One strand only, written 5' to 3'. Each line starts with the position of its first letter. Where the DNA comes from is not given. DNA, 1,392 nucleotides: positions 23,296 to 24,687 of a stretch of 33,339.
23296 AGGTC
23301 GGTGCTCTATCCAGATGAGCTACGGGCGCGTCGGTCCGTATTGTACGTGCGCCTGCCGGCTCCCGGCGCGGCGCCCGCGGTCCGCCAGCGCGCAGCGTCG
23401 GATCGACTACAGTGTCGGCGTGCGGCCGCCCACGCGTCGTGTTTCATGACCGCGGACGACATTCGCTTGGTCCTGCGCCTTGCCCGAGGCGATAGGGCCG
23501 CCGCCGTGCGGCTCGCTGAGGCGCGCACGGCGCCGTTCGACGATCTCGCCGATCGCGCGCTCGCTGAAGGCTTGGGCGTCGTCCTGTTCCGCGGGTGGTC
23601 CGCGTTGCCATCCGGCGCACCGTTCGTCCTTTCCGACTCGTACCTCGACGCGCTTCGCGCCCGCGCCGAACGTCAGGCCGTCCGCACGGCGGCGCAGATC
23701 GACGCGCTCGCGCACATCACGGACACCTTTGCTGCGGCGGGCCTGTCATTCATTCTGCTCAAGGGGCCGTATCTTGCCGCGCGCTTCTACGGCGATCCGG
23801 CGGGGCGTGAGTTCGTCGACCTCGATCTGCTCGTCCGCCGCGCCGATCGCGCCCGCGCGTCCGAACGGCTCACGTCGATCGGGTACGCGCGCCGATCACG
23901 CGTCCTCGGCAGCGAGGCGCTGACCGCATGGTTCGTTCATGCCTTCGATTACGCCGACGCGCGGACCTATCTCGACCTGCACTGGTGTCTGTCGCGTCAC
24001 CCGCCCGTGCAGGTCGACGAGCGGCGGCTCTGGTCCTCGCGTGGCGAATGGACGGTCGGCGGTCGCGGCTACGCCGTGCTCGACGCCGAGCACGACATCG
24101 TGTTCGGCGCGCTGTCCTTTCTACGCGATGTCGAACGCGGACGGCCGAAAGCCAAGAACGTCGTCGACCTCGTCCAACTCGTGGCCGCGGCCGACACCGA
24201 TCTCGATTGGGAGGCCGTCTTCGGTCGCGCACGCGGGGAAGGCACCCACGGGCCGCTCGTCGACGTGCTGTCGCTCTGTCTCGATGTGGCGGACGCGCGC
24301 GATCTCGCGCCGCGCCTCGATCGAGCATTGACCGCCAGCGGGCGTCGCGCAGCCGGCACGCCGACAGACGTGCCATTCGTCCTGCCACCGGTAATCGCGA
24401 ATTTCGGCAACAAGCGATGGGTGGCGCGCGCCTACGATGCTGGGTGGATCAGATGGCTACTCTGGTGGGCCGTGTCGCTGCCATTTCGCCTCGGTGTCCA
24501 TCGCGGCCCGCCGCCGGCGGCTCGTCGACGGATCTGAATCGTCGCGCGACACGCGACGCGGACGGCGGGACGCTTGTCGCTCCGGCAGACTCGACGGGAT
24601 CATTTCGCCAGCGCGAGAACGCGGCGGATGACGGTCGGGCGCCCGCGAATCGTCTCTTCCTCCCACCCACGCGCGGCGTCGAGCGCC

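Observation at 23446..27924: Orphan phospho-/glycosyl-/nucleotidyl-transfer cassette (HprK-like kinase + APH-like kinase + GT1 + PF14907-like NTase) with no visible substrate or core enzyme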

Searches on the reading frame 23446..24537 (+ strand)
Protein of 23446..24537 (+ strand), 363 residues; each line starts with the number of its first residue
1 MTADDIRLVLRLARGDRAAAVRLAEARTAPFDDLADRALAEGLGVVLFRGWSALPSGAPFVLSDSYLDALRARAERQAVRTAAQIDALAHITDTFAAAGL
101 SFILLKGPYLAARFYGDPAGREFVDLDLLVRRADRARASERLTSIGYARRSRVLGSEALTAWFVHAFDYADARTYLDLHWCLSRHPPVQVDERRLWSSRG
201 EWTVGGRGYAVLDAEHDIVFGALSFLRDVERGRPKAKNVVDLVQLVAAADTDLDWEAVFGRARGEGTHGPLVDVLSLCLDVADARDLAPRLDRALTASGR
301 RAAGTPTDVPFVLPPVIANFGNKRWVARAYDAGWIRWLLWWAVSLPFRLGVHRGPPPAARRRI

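Call 4: search_protein_families(library=pfam, proteins=[window:23446-24537:+], max_evalue=0.1)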
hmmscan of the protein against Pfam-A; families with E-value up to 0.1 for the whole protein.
window:23446-24537:+ (363 aa): 1 family
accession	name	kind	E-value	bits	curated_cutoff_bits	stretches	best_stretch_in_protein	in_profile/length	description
PF14907.12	NTP_transf_5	-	8.3e-36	124.3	31.2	1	58-278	30-244/249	Uncharacterised nucleotidyltransferase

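Call 5: search_protein_families(library=ncbifam, proteins=[window:23446-24537:+], max_evalue=0.1)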
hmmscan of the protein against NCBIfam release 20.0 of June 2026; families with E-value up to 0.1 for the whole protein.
window:23446-24537:+ (363 aa): 0 families

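Call 45: search_solved_structures(query=window:23446-24537:+, max_evalue=1)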
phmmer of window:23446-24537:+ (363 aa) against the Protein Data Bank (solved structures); distinct sequences matched with E-value up to 1: 1.
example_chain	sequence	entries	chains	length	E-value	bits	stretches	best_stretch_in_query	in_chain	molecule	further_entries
3f13_A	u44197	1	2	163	0.76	12.3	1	215-261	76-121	putative nudix hydrolase family member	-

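Call 48: find_homologous_proteins(query=window:23446-24537:+, max_evalue=0.001)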
Query window:23446-24537:+ (363 aa): 127 proteins with E <= 0.001 among 8000 candidates; the best 120 are listed.
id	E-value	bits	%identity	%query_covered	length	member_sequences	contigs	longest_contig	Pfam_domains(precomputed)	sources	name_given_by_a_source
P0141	5.1e-235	798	100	100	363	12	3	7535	PF14907.13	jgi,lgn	jgi:hypothetical protein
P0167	4.7e-159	548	72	90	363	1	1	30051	PF14907.13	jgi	jgi:hypothetical protein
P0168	8.9e-158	544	71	98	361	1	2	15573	PF14907.13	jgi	jgi:hypothetical protein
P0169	3.0e-118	414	58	100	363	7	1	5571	PF14907.13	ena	-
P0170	7.6e-117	409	60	88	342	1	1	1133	PF14907.13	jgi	jgi:hypothetical protein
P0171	1.3e-116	408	57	100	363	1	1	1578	PF14907.13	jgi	jgi:Uncharacterised nucleotidyltransferase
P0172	1.9e-116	408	57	98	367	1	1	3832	PF14907.13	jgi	jgi:hypothetical protein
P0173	1.3e-115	405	58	97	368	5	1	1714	PF14907.13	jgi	jgi:hypothetical protein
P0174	4.4e-115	403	57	99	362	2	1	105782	PF14907.13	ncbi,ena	-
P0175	8.7e-115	402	57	99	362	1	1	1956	PF14907.13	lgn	-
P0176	7.7e-114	399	57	99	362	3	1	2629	PF14907.13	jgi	jgi:hypothetical protein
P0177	3.3e-113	397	56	98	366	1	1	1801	PF14907.13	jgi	jgi:hypothetical protein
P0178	5.7e-112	393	54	99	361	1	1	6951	PF14907.13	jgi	jgi:hypothetical protein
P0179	1.6e-111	391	54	97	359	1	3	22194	PF14907.13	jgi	jgi:hypothetical protein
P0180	1.8e-111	391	57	98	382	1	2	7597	PF14907.13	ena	-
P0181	2.8e-111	391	56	97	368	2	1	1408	PF14907.13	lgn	-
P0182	4.6e-110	387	55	97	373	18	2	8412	PF14907.13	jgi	jgi:hypothetical protein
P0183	5.1e-110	386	54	99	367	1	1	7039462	PF14907.13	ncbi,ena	-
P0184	7.2e-110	386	55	97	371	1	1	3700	PF14907.13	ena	-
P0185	1.1e-109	385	56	98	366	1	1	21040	PF14907.13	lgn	-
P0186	1.5e-109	385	54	98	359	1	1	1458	PF14907.13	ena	-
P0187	1.7e-109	385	55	97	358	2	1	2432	PF14907.13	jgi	jgi:hypothetical protein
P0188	2.5e-109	384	56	97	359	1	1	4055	PF14907.13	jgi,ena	-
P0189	1.7e-108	381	53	98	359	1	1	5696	PF14907.13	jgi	jgi:hypothetical protein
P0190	2.2e-108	381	55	98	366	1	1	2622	PF14907.13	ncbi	-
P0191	2.4e-108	381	54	97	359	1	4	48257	PF14907.13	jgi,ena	jgi:hypothetical protein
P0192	2.7e-108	381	53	98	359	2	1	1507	PF14907.13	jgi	jgi:hypothetical protein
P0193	1.4e-107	378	54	97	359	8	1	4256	PF14907.13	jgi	jgi:hypothetical protein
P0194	2.1e-107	378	53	97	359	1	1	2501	PF14907.13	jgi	jgi:hypothetical protein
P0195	3.6e-107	377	55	97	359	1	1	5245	PF14907.13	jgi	jgi:hypothetical protein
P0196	7.3e-107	376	54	97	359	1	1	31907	PF14907.13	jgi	-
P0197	1.4e-105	372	51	97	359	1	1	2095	PF14907.13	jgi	jgi:hypothetical protein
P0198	1.8e-104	368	58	89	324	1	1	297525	PF14907.13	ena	-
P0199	2.2e-104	368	53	97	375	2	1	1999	PF14907.13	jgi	-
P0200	3.8e-104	367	52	98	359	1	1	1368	PF14907.13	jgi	jgi:hypothetical protein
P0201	1.4e-103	365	52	97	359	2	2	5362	PF14907.13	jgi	jgi:hypothetical protein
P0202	1.5e-103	365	52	98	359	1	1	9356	PF14907.13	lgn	-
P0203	3.5e-103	364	51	99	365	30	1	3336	PF14907.13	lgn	-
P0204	9.1e-103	363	100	49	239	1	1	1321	PF14907.13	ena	-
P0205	6.1e-102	360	52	97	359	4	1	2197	PF14907.13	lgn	-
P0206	1.4e-100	355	52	99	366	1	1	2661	PF14907.13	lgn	-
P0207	2.2e-100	355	51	99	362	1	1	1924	PF14907.13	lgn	-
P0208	3.2e-100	354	52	90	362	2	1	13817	PF14907.13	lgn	-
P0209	4.4e-100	354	49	96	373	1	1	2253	PF14907.13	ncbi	-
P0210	6.6e-100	353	53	97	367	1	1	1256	PF14907.13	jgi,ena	-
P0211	8.7e-100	353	52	95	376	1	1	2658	PF14907.13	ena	-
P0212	1.3e-99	352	51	98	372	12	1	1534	PF14907.13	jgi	jgi:hypothetical protein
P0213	1.4e-99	352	51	93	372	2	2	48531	PF14907.13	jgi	jgi:hypothetical protein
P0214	1.7e-99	352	52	90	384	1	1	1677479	PF14907.13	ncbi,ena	-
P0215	2.2e-99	351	51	97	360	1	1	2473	PF14907.13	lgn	-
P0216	1.5e-98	349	52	97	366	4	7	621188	PF14907.13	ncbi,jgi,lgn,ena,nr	ncbi:MAG TPA: nucleotidyltransferase family protein [Vicinamibacterales bacterium]|nr:nucleotidyltra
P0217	3.8e-98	347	54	91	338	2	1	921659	PF14907.13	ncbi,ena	-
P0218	3.9e-98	347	51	95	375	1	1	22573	PF14907.13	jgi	jgi:hypothetical protein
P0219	1.1e-97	346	51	98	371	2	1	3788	PF14907.13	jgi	jgi:hypothetical protein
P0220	2.8e-97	345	50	95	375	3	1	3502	PF14907.13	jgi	jgi:hypothetical protein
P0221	3.1e-97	344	50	97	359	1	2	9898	PF14907.13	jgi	-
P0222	4.7e-97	344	51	95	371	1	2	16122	PF14907.13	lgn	-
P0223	5.9e-97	343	50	95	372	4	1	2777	PF14907.13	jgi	jgi:hypothetical protein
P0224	6.5e-97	343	50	97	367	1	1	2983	PF14907.13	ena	-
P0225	2.1e-96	342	50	95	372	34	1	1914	PF14907.13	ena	-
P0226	2.2e-96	342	48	99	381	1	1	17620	PF14907.13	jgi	jgi:hypothetical protein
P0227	2.8e-96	341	48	97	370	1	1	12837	PF14907.13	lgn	-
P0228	4.6e-96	341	49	91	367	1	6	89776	PF14907.13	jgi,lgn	-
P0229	7.1e-96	340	50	98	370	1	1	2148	PF14907.13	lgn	-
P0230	7.2e-96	340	49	99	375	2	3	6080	PF14907.13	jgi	jgi:hypothetical protein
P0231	9.5e-96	339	49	96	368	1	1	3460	PF14907.13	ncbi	-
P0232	1.6e-95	339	51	98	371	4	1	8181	PF14907.13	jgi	jgi:hypothetical protein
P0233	1.0e-94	336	49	98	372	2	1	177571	PF14907.13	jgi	jgi:hypothetical protein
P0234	1.3e-94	336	49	97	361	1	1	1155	PF14907.13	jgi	jgi:hypothetical protein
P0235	2.0e-94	335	50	95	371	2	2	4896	PF14907.13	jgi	jgi:hypothetical protein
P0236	2.5e-94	335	50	95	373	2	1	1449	PF14907.13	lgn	-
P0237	7.6e-94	333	51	94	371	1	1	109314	PF14907.13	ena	-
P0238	1.0e-93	333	48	98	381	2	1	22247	PF14907.13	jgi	jgi:hypothetical protein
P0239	1.3e-93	332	48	97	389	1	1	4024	PF14907.13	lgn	-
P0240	1.4e-93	332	50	95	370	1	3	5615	PF14907.13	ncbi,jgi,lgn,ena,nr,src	ncbi:MAG TPA: nucleotidyltransferase family protein [Casimicrobiaceae bacterium]|nr:nucleotidyltrans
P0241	3.6e-93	331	47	98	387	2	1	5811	PF14907.13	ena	-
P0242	6.8e-93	330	52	95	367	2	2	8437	PF14907.13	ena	-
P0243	9.9e-93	330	46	100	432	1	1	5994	PF14907.13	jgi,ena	-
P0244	1.4e-92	329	49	97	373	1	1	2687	PF14907.13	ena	-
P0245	1.7e-92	329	46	97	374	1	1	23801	PF14907.13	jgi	jgi:hypothetical protein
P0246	1.8e-92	329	49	99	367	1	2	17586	PF14907.13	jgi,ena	jgi:hypothetical protein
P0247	1.9e-92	329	49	99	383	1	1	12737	PF14907.13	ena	-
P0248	1.5e-91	326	49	92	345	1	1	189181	PF14907.13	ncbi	ncbi:MAG: nucleotidyltransferase family protein [Candidatus Binatia bacterium]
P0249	7.0e-91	323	53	83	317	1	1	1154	PF14907.13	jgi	jgi:hypothetical protein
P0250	8.1e-91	323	48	97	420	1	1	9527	PF14907.13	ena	-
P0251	1.2e-90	323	56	74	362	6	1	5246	PF14907.13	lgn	-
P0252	1.3e-90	323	49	93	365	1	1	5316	PF14907.13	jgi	jgi:Uncharacterised nucleotidyltransferase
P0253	1.8e-90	322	49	96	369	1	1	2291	PF14907.13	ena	-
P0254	3.7e-90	321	50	96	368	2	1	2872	PF14907.13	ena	-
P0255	4.5e-90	321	72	57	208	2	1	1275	PF14907.13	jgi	jgi:hypothetical protein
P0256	7.9e-90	320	48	97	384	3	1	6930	PF14907.13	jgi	-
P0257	9.9e-90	320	57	73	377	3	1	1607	PF14907.13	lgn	-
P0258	1.8e-89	319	48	97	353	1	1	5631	PF14907.13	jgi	-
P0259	6.1e-89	317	46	100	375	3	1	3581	PF14907.13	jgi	jgi:hypothetical protein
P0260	1.7e-88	316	49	95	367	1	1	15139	PF14907.13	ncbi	-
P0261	1.8e-88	316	49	97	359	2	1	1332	PF14907.13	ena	-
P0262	3.5e-88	315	46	96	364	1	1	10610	PF14907.13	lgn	-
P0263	6.3e-88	314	54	77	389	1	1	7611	PF14907.13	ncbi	-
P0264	5.6e-87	311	46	94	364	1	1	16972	PF14907.13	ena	-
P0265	6.5e-87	310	50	96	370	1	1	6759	PF14907.13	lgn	-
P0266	7.0e-87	310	46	99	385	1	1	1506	PF14907.13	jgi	jgi:hypothetical protein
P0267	1.3e-86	309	59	72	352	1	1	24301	PF14907.13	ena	-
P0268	4.1e-86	308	47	98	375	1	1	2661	PF14907.13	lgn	-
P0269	7.7e-86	307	47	97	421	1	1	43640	PF14907.13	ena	-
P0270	8.0e-86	307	55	75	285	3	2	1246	PF14907.13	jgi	jgi:hypothetical protein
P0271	5.9e-85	304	46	94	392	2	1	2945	PF14907.13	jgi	-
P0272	9.3e-85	303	47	97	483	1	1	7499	PF14907.13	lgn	-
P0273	1.2e-84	303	54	71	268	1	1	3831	PF14907.13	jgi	jgi:hypothetical protein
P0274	1.4e-84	303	47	97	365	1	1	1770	PF14907.13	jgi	jgi:Uncharacterised nucleotidyltransferase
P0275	1.7e-84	302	47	97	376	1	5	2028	PF14907.13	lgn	-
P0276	6.0e-84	301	49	88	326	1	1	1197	PF14907.13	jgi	jgi:hypothetical protein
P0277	6.6e-84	301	47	90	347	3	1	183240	PF14907.13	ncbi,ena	-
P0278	8.1e-84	300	54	75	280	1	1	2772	PF14907.13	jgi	jgi:hypothetical protein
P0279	5.9e-83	297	44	97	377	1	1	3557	PF14907.13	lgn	-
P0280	6.1e-83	297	57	71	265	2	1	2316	PF14907.13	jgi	jgi:hypothetical protein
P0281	1.3e-82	296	50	87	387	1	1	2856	PF14907.13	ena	-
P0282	3.1e-74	269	42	98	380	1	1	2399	PF14907.13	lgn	-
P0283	2.6e-64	236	55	61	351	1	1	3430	PF14907.13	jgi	jgi:hypothetical protein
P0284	1.4e-36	145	37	76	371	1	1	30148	PF14907.13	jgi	jgi:hypothetical protein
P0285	2.2e-36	144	55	34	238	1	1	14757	PF14907.13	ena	-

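Call 50: find_encoding_contigs(protein=P0183, flank=10000, max_places=2)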
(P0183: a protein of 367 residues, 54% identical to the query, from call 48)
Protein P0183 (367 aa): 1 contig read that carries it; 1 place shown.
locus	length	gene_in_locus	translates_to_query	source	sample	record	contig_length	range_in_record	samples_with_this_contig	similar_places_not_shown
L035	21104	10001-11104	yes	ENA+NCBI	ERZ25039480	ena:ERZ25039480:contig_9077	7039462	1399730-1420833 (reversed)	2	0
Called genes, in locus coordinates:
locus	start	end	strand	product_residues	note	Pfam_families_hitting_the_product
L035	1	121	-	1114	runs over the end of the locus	PF12729:4HB_MCP_1, PF00672:HAMP, PF18947:HAMP_2, PF18575:HAMP_N3, PF18947:HAMP_2, PF00015:MCPsignal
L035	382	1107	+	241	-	PF00072:Response_reg, PF00486:Trans_reg_C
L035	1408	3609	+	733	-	PF04055:Radical_SAM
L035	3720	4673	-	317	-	PF03894:XFP, PF09363:XFP_C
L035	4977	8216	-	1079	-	PF25852:DUF6242_C (faint), PF02012:BNR (faint), PF24316:Tli3 (faint), PF15902:Sortilin-Vps10, PF13088:BNR_2 (faint), PF15902:Sortilin-Vps10 (weak), PF13860:FlgD_ig (faint)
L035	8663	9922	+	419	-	PF01244:Peptidase_M19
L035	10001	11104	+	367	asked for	PF14907:NTP_transf_5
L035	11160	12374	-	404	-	PF00201:UDPGT, PF06722:EryCIII-like_C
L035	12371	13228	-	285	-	PF01636:APH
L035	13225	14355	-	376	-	-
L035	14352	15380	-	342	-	PF08100:Dimerisation, PF00891:Methyltransf_2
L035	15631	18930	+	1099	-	PF02012:BNR (faint), PF14870:PSII_BNR (faint), PF13088:BNR_2 (faint), PF15902:Sortilin-Vps10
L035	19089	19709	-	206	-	PF00037:Fer4 (faint), PF12837:Fer4_6 (faint), PF12838:Fer4_7 (faint), PF13237:Fer4_10 (faint), PF13187:Fer4_9 (faint), PF13247:Fer4_11, PF12797:Fer4_2 (weak)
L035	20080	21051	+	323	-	PF00891:Methyltransf_2, PF01209:Ubie_methyltran, PF01135:PCMT, PF05175:MTS, PF08241:Methyltransf_11, PF08242:Methyltransf_12, PF13649:Methyltransf_25, PF13847:Methyltransf_31, +2 more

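Call 58: predict_structure(alignment_id=A4)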
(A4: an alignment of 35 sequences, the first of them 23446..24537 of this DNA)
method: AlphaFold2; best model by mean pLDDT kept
length: 363 residues; sequences in the alignment: 35
mean_pLDDT: 92.4   pTM: 0.90
mean pLDDT of the five models: 92.4, 92.2, 91.2, 91.2, 91.0
residues with pLDDT >= 90: 299; 70-90: 46; 50-70: 17; < 50: 1
segments of 3 or more residues with pLDDT < 50: none
pLDDT, mean of each block of 10 residues (from residue 1): 95 95 94 97 97 88 97 98 97 98 96 95 97 97 96 91 94 95 93 97 96 98 95 93 97 98 96 95 96 93 62 80 91 89 90 67 51
secondary structure, 60 per line:
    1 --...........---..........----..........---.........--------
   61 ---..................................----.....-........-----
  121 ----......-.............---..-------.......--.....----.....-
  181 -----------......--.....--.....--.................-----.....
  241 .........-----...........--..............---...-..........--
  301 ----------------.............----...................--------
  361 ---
elements in order: H3-13 H17-26 H31-40 H44-52 H64-97 E102-106 H108-115 E125-130 H132-144 H157-163 E166-170 E175-179 H192-197 E200-204 E207-211 H214-230 H236-249 H255-265 H268-281 H289-298 H317-329 H334-352

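Call 61: fold_search(model_id=the predicted structure, library=pdb)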
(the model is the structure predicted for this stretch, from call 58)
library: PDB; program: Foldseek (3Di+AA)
matches with E <= 10: 239; with E <= 0.001: 2
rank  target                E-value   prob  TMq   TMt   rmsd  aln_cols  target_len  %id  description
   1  8an5_B                1.4e-04  1.00  0.37  0.68   7.3       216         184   18  MenAT1 toxin-antitoxin complex (rv0078a-rv0078b) from Mycobacterium tuberculosis H37Rv (released 2023-08-02)
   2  8an4_A                3.4e-04  1.00  0.38  0.65   7.4       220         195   19  MenT1 toxin (rv0078a) from Mycobacterium tuberculosis H37Rv (released 2023-08-02)
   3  5uvd                  1.5e-03  1.00  0.31  0.46   6.8       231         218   15  Crystal structure of an antigenic nucleotidyltransferase-like protein from Paracoccidioides brasiliensis (released 2018-01-31)
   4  5cfs                  1.6e-03  1.00  0.37  0.71   5.3       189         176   13  Crystal Structure of ANT(2")-Ia in complex with AMPCPP and tobramycin (released 2016-03-16)
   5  4wqk                  1.7e-03  1.00  0.35  0.67   5.2       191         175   15  Crystal structure of aminoglycoside nucleotidylyltransferase ANT(2")-Ia, apo form (released 2014-11-12)
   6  4fo1_A                1.7e-03  1.00  0.30  0.62   5.6       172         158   15  Crystal structure of lincosamide antibiotic adenylyltransferase LnuA, apo (released 2012-07-04)
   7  5kqj_MODEL_1_A        1.8e-03  1.00  0.36  0.65   4.5       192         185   14  Solution Structure of Antibiotic-Resistance Factor ANT(2'')-Ia Reveals Substrate-Regulated Conformation Dynami (released 2017-07-12)
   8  5cfu                  2.3e-03  1.00  0.37  0.72   5.1       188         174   13  Crystal Structure of ANT(2")-Ia in complex with adenylyl-2"-tobramycin (released 2016-07-20)
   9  2ewr                  3.4e-03  1.00  0.29  0.61   5.2       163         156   15  Crystal structure of a putative nucleotidyltransferase (tm1012) from Thermotoga maritima at 1.60 A resolution (released 2005-12-06)
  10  4xje                  5.3e-03  1.00  0.35  0.67   5.4       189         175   15  CRYSTAL STRUCTURE OF ANT(2") IN COMPLEX WITH AMP AND TOBRAMYCIN (released 2016-01-20)
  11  2fcl                  7.4e-03  1.00  0.28  0.58   5.1       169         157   14  Crystal structure of a putative nucleotidyltransferase (tm1012) from Thermotoga maritima at 1.35 A resolution (released 2006-03-14)
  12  6j7q                  1.3e-02  1.00  0.37  0.44   7.8       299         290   15  Crystal structure of toxin TglT (unusual type guanylyltransferase-like toxin, Rv1045) mutant S78A from Mycobacterium tub (released 2020-05-13)
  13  6y5u                  1.3e-02  0.99  0.32  0.39  12.8       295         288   10  MenT3 (aka TglT), nucleotidyltransferase toxin Rv1045 from Mycobacterium tuberculosis (released 2020-09-16)
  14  6j7o                  1.4e-02  0.99  0.33  0.40  13.4       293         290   11  Crystal structure of toxin TglT (unusual type guanylyltransferase-like toxin, Rv1045) mutant E146Q from Mycobacterium tu (released 2020-05-13)
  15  4hx0                  1.9e-02  1.00  0.29  0.58   4.8       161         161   14  Crystal structure of a putative nucleotidyltransferase (TM1012) from Thermotoga maritima at 1.87 A resolution (released 2013-09-11)
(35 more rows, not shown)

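Call 64: search_protein_families(library=padloc, proteins=[window:23446-24537:+], max_evalue=0.01)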
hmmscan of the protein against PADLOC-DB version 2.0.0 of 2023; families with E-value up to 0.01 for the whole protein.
window:23446-24537:+ (363 aa): 0 families
